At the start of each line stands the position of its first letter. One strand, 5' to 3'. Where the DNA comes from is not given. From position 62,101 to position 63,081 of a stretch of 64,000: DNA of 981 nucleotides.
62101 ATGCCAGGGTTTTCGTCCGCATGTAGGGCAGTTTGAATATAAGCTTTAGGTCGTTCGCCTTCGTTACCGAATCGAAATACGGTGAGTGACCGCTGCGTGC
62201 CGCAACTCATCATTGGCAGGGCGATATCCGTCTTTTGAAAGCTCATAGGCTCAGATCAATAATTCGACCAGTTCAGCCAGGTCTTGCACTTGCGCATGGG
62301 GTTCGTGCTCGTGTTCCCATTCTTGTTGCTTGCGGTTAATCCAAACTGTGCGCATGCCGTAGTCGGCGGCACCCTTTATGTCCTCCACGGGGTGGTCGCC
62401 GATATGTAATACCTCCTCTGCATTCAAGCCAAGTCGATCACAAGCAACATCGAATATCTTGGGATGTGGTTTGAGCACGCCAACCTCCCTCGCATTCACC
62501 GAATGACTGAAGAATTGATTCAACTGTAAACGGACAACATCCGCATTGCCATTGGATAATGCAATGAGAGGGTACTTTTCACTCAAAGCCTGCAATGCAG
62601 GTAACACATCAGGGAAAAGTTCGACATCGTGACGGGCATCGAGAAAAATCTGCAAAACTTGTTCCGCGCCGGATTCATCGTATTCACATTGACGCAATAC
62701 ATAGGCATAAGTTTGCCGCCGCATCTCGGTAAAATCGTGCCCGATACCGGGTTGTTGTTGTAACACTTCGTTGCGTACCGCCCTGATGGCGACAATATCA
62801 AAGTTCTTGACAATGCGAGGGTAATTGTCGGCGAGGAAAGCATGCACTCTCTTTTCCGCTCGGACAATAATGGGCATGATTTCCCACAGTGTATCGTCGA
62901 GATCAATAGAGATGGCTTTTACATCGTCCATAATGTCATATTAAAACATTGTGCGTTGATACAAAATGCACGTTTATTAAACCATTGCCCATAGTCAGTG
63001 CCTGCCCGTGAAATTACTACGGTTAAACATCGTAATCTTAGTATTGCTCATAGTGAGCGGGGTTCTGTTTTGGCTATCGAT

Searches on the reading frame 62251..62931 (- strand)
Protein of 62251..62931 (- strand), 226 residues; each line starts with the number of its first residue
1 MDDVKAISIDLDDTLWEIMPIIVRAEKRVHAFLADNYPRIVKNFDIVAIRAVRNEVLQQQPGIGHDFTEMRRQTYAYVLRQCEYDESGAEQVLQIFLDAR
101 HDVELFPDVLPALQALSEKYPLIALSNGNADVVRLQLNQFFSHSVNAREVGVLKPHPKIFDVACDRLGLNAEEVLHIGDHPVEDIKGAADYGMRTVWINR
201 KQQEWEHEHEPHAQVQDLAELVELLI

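Call 26: search_protein_families(library=ncbifam, proteins=[window:62251-62931:-], max_evalue=1e-10)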
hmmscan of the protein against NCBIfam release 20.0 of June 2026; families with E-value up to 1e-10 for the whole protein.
window:62251-62931:- (226 aa): 10 families
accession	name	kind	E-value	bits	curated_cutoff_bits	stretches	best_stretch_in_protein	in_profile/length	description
NF008018.0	PRK10748.1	equivalog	5.2e-39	133.8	225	1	2-224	8-237/238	5-amino-6-(5-phospho-D-ribitylamino)uracil phosphatase YigB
TIGR02253.1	CTE7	subfamily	5.4e-31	108.1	169.75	1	4-222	2-221/221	TIGR02253 family HAD-type hydrolase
TIGR01428.1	HAD_type_II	equivalog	2.3e-27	96.3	125.4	1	5-203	2-195/197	haloacid dehalogenase type II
TIGR02254.1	YjjG_YfnB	equivalog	3.4e-24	85.5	159.9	1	5-225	2-223/223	YjjG family noncanonical pyrimidine nucleotidase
NF006976.0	PRK09449.1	equivalog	8.7e-19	67.9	183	1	94-225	84-222/225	pyrimidine 5'-nucleotidase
TIGR02252.1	DREG-2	subfamily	6.1e-17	62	155.2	1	86-197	88-203/203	HAD hydrolase, REG-2-like, family IA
TIGR01549.1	HAD-SF-IA-v1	subfamily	1.3e-13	51.6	23.3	1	105-190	63-147/149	HAD-IA family hydrolase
NF053830.1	RUBPPhHalo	equivalog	7e-13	48.8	330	1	4-224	2-233/234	ribulose-1,5-bisphosphate 5-phosphatase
TIGR01509.1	HAD-SF-IA-v3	subfamily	2.8e-11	43.8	29.4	0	86-198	45-154/154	HAD-IA family hydrolase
NF052576.1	PymNtasePynAStpc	equivalog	3.4e-11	43.2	350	1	104-225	99-227/229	pyrimidine 5'-nucleotidase PynA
